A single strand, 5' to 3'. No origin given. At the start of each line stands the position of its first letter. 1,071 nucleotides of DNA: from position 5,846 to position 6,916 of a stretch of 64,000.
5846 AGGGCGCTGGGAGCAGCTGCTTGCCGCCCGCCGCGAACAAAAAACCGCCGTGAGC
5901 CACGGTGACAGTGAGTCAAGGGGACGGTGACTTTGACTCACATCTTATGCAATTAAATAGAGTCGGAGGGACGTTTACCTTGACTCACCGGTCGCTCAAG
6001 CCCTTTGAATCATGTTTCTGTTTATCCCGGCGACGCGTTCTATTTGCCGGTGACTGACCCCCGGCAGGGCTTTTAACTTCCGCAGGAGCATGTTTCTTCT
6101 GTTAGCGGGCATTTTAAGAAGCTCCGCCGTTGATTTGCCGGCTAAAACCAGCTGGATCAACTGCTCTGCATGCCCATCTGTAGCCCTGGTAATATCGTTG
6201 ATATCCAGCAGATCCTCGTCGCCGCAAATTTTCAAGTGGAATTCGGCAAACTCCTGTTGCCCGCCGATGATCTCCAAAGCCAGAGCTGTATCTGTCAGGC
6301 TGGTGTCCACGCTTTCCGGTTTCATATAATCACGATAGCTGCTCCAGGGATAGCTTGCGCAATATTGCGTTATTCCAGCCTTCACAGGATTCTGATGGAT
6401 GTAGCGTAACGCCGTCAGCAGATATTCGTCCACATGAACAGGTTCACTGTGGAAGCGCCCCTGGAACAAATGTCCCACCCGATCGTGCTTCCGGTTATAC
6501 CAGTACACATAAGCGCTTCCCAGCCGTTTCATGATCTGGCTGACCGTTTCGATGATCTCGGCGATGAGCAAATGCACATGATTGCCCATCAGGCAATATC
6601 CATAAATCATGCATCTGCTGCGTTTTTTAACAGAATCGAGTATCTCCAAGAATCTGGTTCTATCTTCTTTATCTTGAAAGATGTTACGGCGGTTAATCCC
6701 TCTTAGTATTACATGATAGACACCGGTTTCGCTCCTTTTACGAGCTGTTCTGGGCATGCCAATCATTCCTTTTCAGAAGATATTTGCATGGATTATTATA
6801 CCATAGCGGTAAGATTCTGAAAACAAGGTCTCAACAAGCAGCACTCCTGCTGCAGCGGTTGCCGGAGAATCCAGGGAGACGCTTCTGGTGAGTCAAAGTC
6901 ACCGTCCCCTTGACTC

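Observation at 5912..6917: REP-RAYT module: Y1 transposase flanked by inverted copies of the window's 29-bp palindromic repeat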

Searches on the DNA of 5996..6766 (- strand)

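Call 73: search_with_rna_model(model_id=R1, sources=[L110, L111, L112, L113, L114, L115, L116, L117, L118, L119, L120, L121, L122, L123, L124, L125, L126, L127, L128, L129, L130, L131, L132, L133, L134, L135, L136, L137, L138, L139, L140, L141, L142, L143, L144, L145, L146, L147, L148, L149, L150, L151, L152, L153, L154, L155, L156, L157, L158, L159, L160, L161, L162, L163, L164, L165, L166, L167, L168, L169, L170, L171, L172, L173, L174, L175, L176, L177, L178, L179, L180, L181, L182, L183, L184, L185, L186, L187, L188, L189], max_evalue=0.1, make_alignment=true)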
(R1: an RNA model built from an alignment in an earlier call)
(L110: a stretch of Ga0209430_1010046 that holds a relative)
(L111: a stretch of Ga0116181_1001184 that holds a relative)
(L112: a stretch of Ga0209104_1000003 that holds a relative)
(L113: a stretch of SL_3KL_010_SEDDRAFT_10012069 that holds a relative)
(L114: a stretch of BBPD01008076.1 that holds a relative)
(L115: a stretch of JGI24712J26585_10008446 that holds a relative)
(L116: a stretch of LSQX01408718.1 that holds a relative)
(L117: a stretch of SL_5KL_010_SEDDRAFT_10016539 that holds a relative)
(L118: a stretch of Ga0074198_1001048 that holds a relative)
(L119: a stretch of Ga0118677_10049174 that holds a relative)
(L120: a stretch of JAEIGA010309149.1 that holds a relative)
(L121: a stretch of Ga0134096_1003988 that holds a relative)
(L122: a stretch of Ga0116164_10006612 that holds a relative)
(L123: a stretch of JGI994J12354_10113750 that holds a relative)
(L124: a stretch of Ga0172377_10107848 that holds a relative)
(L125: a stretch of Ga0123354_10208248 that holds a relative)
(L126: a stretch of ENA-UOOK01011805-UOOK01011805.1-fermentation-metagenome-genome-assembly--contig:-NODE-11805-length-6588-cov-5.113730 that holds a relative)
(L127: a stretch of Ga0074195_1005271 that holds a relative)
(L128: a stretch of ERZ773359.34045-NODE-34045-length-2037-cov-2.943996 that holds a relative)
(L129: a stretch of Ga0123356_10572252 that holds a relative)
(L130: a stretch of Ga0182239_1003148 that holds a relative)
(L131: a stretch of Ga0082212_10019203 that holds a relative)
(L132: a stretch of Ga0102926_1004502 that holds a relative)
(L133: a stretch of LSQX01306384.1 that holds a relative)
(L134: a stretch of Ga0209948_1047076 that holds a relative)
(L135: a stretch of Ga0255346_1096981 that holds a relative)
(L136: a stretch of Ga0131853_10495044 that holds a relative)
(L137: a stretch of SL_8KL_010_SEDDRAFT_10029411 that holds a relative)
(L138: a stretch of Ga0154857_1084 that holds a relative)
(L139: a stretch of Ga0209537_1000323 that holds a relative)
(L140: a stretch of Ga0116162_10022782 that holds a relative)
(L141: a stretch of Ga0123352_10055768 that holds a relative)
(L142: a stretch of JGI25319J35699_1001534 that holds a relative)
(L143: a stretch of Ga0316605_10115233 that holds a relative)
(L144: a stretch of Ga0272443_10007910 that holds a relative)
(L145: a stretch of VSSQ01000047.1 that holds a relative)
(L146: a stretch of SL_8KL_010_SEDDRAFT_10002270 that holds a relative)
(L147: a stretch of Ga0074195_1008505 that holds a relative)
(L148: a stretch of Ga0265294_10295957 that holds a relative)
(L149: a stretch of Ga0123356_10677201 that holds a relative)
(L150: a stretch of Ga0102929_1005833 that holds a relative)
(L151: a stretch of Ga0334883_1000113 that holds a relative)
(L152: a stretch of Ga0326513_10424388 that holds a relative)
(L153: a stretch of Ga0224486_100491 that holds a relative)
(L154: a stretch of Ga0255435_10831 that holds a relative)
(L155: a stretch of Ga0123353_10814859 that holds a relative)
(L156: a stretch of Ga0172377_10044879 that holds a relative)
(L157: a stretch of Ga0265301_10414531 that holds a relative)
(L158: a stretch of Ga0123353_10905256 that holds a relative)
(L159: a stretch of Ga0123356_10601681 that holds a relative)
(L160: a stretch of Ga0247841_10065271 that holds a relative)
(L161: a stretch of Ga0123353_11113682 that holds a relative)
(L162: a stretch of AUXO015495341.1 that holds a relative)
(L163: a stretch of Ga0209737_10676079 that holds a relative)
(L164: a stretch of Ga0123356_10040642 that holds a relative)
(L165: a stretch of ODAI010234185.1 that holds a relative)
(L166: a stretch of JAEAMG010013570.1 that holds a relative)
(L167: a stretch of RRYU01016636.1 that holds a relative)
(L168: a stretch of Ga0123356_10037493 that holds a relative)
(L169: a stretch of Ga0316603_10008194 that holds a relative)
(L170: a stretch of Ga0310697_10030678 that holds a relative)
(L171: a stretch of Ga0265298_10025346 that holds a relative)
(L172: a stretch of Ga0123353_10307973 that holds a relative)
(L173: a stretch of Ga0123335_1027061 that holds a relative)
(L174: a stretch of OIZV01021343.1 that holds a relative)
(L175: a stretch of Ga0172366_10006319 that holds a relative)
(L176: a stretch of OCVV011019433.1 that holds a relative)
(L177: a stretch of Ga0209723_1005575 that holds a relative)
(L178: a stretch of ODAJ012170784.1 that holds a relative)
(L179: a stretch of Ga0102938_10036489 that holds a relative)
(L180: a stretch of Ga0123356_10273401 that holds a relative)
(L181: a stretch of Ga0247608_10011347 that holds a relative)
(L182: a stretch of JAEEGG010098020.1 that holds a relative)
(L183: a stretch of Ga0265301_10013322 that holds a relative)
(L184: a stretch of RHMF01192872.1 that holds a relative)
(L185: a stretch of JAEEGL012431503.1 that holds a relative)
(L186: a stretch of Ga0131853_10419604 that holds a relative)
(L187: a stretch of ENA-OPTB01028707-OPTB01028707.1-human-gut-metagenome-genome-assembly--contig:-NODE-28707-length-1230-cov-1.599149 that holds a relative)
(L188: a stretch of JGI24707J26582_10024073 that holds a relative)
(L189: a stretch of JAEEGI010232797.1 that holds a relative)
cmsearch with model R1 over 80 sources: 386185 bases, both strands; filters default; matches with E-value up to 0.1: 172.
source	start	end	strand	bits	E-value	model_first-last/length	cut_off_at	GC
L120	115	139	-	36.1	2.3e-08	1-25/25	no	0.48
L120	948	972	+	36.1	2.3e-08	1-25/25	no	0.48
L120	983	1007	+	36.1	2.3e-08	1-25/25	no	0.48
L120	2325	2349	+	36.1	2.3e-08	1-25/25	no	0.48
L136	184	208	+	35.5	3.6e-08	1-25/25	no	0.52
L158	196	220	+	35.4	4.1e-08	1-25/25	no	0.48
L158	230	254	+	35.4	4.1e-08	1-25/25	no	0.48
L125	1118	1142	-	35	5.6e-08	1-25/25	no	0.52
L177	5761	5785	+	35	5.6e-08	1-25/25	no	0.52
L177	7139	7163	+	35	5.6e-08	1-25/25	no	0.52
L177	7949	7973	-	35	5.6e-08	1-25/25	no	0.52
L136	1003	1027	-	34.9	6.1e-08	1-25/25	no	0.56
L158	1048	1072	-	34.7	7e-08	1-25/25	no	0.56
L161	156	180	+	34.7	7e-08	1-25/25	no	0.56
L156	115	139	+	34.6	7.3e-08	1-25/25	no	0.48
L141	3360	3384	-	34.6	7.4e-08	1-25/25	no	0.48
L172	429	453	-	34.6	7.4e-08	1-25/25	no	0.48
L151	5873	5897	+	34.5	8e-08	1-25/25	no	0.44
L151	5932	5956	+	34.5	8e-08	1-25/25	no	0.44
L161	976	1000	-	33.9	1.3e-07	1-25/25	no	0.6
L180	1261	1285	-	33.9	1.3e-07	1-25/25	no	0.6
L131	2330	2354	+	33.5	1.7e-07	1-25/25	no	0.52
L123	241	265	+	33.5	1.8e-07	1-25/25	no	0.6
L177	6571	6595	-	33.4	2e-07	1-25/25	no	0.48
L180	442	466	+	33.1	2.5e-07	1-25/25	no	0.52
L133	5551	5575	-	33.1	2.5e-07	1-25/25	no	0.48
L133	4702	4726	+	32.9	2.8e-07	1-25/25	no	0.44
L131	3276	3300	-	32.6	3.7e-07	1-25/25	no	0.56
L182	402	426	+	32.5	3.8e-07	1-25/25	no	0.6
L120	1042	1066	+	32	5.6e-07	1-25/25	no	0.52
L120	1870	1894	-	32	5.6e-07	1-25/25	no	0.52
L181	5271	5295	+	31.5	8.4e-07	1-25/25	no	0.52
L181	5903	5927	+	31.5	8.4e-07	1-25/25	no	0.52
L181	6804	6828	-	31.5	8.4e-07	1-25/25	no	0.52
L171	4108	4132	+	30.9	1.3e-06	1-25/25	no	0.44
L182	1290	1314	-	30.9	1.3e-06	1-25/25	no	0.52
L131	3245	3269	-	30.9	1.4e-06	1-25/25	no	0.52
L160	2502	2526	-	30.8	1.4e-06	1-25/25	no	0.48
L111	2821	2845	-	30.8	1.5e-06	1-25/25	no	0.44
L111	6777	6801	-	30.8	1.5e-06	1-25/25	no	0.44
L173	1707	1731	+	30.6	1.7e-06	1-25/25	no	0.52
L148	10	34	+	30.6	1.7e-06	1-25/25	no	0.48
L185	2113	2137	+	30.5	1.8e-06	1-25/25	no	0.6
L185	2994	3018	-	30.5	1.8e-06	1-25/25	no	0.6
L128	1894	1918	-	30.2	2.2e-06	1-25/25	no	0.56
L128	501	525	+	30.2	2.3e-06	1-25/25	no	0.56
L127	3517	3541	+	30.2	2.3e-06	1-25/25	no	0.56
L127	3809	3833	+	30.2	2.3e-06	1-25/25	no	0.56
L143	45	69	+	30.2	2.3e-06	1-25/25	no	0.56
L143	879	903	-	30.2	2.3e-06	1-25/25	no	0.56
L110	842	866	-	30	2.7e-06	1-25/25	no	0.52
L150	347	371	+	29.9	2.8e-06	1-25/25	no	0.56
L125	300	324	+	29.7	3.4e-06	1-25/25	no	0.52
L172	1798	1822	+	29.7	3.4e-06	1-25/25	no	0.52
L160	1649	1673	+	29.7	3.5e-06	1-25/25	no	0.48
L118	6769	6793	-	29.5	3.8e-06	1-25/25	no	0.48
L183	5901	5925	+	29.5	4e-06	1-25/25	no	0.56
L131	3145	3169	-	29.4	4.4e-06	1-25/25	no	0.6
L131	3199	3223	-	29.4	4.4e-06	1-25/25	no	0.6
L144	4098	4122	+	29.4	4.4e-06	1-25/25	no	0.56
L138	130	153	+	29.4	4.4e-06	1-25/25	no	0.42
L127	4644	4668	-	29.3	4.6e-06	1-25/25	no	0.6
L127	7434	7458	-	29.3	4.6e-06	1-25/25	no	0.6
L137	1458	1482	+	29.3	4.6e-06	1-25/25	no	0.6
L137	1581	1605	+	29.3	4.6e-06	1-25/25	no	0.6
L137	2525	2549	-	29.3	4.6e-06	1-25/25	no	0.6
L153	5903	5927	+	29.2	5e-06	1-25/25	no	0.48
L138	3993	4017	-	29.1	5.5e-06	1-25/25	no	0.48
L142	901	925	-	28.7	7.3e-06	1-25/25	no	0.48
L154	1676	1699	+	28.5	8.6e-06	1-25/25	no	0.46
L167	5937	5960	+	28.5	8.6e-06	1-25/25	no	0.46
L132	4797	4821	+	28.3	9.9e-06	1-25/25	no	0.52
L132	4827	4851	+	28.3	9.9e-06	1-25/25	no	0.52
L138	555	579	-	28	1.3e-05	1-25/25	no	0.4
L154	2505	2529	-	28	1.3e-05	1-25/25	no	0.4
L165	1226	1250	-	27.8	1.5e-05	1-25/25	no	0.4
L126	6561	6585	-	27.6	1.8e-05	1-25/25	no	0.56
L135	828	852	-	27.5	1.9e-05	1-25/25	no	0.36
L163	69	93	+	27.4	2.1e-05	1-25/25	no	0.44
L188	732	756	+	27.1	2.5e-05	1-25/25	no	0.56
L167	6767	6791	-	27.1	2.6e-05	1-25/25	no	0.44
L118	5944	5968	+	27.1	2.7e-05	1-25/25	no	0.4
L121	4286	4310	+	27.1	2.7e-05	1-25/25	no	0.52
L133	9963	9987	-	26.9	2.9e-05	1-25/25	no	0.68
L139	6782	6806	-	26.7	3.6e-05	1-25/25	no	0.52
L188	844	868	+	26.3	4.7e-05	1-25/25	no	0.64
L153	6830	6854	-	26.2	5.1e-05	1-25/25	no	0.56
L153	3393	3417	-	26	6.2e-05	1-25/25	no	0.72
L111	5889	5913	+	25.9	6.4e-05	1-25/25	no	0.48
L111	5919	5943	+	25.9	6.4e-05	1-25/25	no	0.48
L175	6637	6661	-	25.9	6.4e-05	1-25/25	no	0.52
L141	2499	2523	+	25.6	8.2e-05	1-25/25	no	0.56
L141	2542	2566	+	25.6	8.2e-05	1-25/25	no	0.56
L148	862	886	-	25.5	8.7e-05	1-25/25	no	0.52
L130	2788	2812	+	25.5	9.2e-05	1-25/25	no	0.6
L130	4354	4378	-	25.5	9.2e-05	1-25/25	no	0.6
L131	7422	7446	+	25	0.00014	1-25/25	no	0.56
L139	5906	5930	+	24.8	0.00015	1-25/25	no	0.6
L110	16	40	+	24.7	0.00017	1-25/25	no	0.52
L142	70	94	+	24.7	0.00017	1-25/25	no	0.52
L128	1060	1084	+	24.7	0.00017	1-25/25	no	0.68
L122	1378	1402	+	24.7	0.00017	1-25/25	no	0.76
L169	4051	4075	-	24.6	0.00018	1-25/25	no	0.48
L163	921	945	-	24.2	0.00025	1-25/25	no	0.52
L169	4096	4120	-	24.2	0.00025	1-25/25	no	0.56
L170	1537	1560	+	24.1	0.00027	1-25/25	no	0.54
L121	5125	5149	-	24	0.00029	1-25/25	no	0.6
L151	6772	6796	-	24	0.0003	1-25/25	no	0.56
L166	1610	1634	+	23.9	0.00031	1-25/25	no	0.56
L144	7473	7497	-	23.7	0.00036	1-25/25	no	0.56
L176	5552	5576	+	23.7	0.00037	1-25/25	no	0.6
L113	26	50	+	23.7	0.00038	1-25/25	no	0.6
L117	833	857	-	23.7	0.00038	1-25/25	no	0.6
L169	2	26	+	23.5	0.00042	1-25/25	no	0.6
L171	2766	2790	+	23.5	0.00044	1-25/25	no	0.48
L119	971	994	-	23.3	0.00049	1-25/25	no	0.58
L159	75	99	+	23.3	0.00052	1-25/25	no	0.68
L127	8691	8716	+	23.3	0.00052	1-25/25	no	0.58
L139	5838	5862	+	23.2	0.00056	1-25/25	no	0.56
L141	3401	3425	-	23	0.00065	1-25/25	no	0.48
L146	6781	6804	+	22.9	0.00068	1-25/25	no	0.62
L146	6863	6886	-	22.9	0.00068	1-25/25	no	0.62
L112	2339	2363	-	22.9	0.00068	1-25/25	no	0.64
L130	2788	2812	-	22.7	0.00082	1-25/25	no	0.6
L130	4354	4378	+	22.7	0.00082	1-25/25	no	0.6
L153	6753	6777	+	22.6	0.0009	1-25/25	no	0.6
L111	12079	12099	-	22.4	0.0011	3-23/25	no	0.52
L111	5344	5368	-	22.2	0.0012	1-25/25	no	0.56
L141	304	328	+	22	0.0014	1-25/25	no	0.68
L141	2114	2138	+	21.9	0.0015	1-25/25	no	0.56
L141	332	356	+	21.5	0.002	1-25/25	no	0.56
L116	1293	1316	+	21.5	0.0021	1-25/25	no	0.58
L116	5075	5098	+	21.5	0.0021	1-25/25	no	0.58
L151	5848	5872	+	21.3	0.0023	1-25/25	no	0.48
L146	1824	1847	+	21.3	0.0024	1-25/25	no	0.58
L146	2253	2276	-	21.3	0.0024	1-25/25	no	0.58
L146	5707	5730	+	21.3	0.0024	1-25/25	no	0.58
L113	870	894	-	21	0.0031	1-25/25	no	0.64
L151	6812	6836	-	21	0.0031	1-25/25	no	0.6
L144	5820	5844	+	20.9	0.0032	1-25/25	no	0.6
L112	2835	2859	+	20.8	0.0036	1-25/25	no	0.72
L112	2867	2891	-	20.8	0.0036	1-25/25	no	0.72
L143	1609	1633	-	20.7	0.0037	1-25/25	no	0.52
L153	3393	3417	+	20.5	0.0044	1-25/25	no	0.72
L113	910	934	-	20.3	0.0051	1-25/25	no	0.64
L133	36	69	-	19.7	0.0083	1-25/25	no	0.56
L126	5709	5733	+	19.6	0.0091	1-25/25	no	0.52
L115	2146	2170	+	19.5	0.0095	1-25/25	no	0.64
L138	3152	3176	+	19.4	0.011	1-25/25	no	0.52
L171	3445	3469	-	19.3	0.011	1-25/25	no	0.52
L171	5154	5178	-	19.3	0.011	1-25/25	no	0.52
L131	7387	7411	+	19.3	0.011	1-25/25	no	0.6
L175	1274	1298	+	19.3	0.011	1-25/25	no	0.48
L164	2045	2067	-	19.3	0.011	1-25/25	no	0.43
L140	861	885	+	19.3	0.012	1-25/25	no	0.48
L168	64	88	+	19.2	0.012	1-25/25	no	0.48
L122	1275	1293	-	18.5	0.022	4-22/25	no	0.53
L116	5042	5067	+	18.4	0.022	1-25/25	no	0.54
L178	1669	1693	+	17.9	0.035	1-25/25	no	0.56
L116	1675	1698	-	17.9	0.035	1-25/25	no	0.62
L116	5893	5916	-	17.9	0.035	1-25/25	no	0.62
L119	148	171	+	17.9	0.035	1-25/25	no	0.62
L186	1034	1058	-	17.8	0.038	1-25/25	no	0.44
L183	6805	6829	-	17.5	0.047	1-25/25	no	0.52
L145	4022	4046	+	17.5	0.047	1-25/25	no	0.48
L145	4055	4079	-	17.5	0.047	1-25/25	no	0.48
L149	1033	1057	-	17.4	0.051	1-25/25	no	0.6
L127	8777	8807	-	17.2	0.06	1-25/25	no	0.52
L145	5906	5930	+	17.1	0.065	1-25/25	no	0.4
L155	231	255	+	17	0.07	1-25/25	no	0.44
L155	1070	1094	-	17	0.07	1-25/25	no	0.44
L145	6890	6914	-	16.8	0.078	1-25/25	no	0.52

Alignment A5: 150 matches aligned to the model, 37 columns, each read 5' to 3' on its own strand. Consensus structure (alignment columns), stored with it:
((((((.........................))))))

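Call 88: search_with_rna_model(model_id=R1, sources=[L190, L192, L194, L195, L196, L199], max_evalue=0.05, show_alignments=0)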
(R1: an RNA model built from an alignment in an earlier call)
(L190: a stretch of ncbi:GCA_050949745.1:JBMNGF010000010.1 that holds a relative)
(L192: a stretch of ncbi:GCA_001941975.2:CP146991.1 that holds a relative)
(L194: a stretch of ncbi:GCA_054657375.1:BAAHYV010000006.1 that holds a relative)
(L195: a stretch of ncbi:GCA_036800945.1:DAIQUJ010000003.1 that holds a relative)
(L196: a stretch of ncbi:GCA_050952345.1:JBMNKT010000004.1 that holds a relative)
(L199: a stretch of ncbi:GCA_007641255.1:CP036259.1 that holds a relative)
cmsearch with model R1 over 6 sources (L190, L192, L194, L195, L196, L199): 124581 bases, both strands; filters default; matches with E-value up to 0.05: 28.
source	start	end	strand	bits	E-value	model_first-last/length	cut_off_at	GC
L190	9898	9922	+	35.5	1.2e-08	1-25/25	no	0.52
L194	10765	10789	-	35.4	1.3e-08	1-25/25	no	0.52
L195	10811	10835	-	35.4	1.3e-08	1-25/25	no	0.52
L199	10762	10786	-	35.4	1.3e-08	1-25/25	no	0.52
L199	15521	15545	-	35.4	1.3e-08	1-25/25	no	0.52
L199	9876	9900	+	34.5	2.5e-08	1-25/25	no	0.56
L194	6960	6984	+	32.3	1.5e-07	1-25/25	no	0.52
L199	9933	9957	+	32.2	1.5e-07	1-25/25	no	0.56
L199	14921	14945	+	31.9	2e-07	1-25/25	no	0.56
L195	9820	9844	+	31.2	3.5e-07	1-25/25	no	0.52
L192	10764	10788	-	30.3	6.8e-07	1-25/25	no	0.64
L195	10778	10802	-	29.8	9.8e-07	1-25/25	no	0.56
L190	19298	19322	-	29.1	1.7e-06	1-25/25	no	0.64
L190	10771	10795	-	29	1.8e-06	1-25/25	no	0.6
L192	9936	9960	+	28.9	2e-06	1-25/25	no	0.6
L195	7066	7090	+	28.8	2.2e-06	1-25/25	no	0.56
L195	7094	7118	+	28.8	2.2e-06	1-25/25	no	0.56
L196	9822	9846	+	28.8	2.3e-06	1-25/25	no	0.44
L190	4696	4720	-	28.6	2.7e-06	1-25/25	no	0.64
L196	10777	10801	-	27.9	4.4e-06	1-25/25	no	0.44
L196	15173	15197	-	27.9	4.4e-06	1-25/25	no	0.44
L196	17956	17980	-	27.5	6e-06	1-25/25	no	0.48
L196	20241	20265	-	27.5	6e-06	1-25/25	no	0.48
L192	19148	19172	-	25.7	2.4e-05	1-25/25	no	0.64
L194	9846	9870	+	25.2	3.8e-05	1-25/25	no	0.48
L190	19240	19264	-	17.2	0.018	1-25/25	no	0.48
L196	9782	9806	+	17.2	0.019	1-25/25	no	0.56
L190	19269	19293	+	17.1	0.021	1-25/25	no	0.56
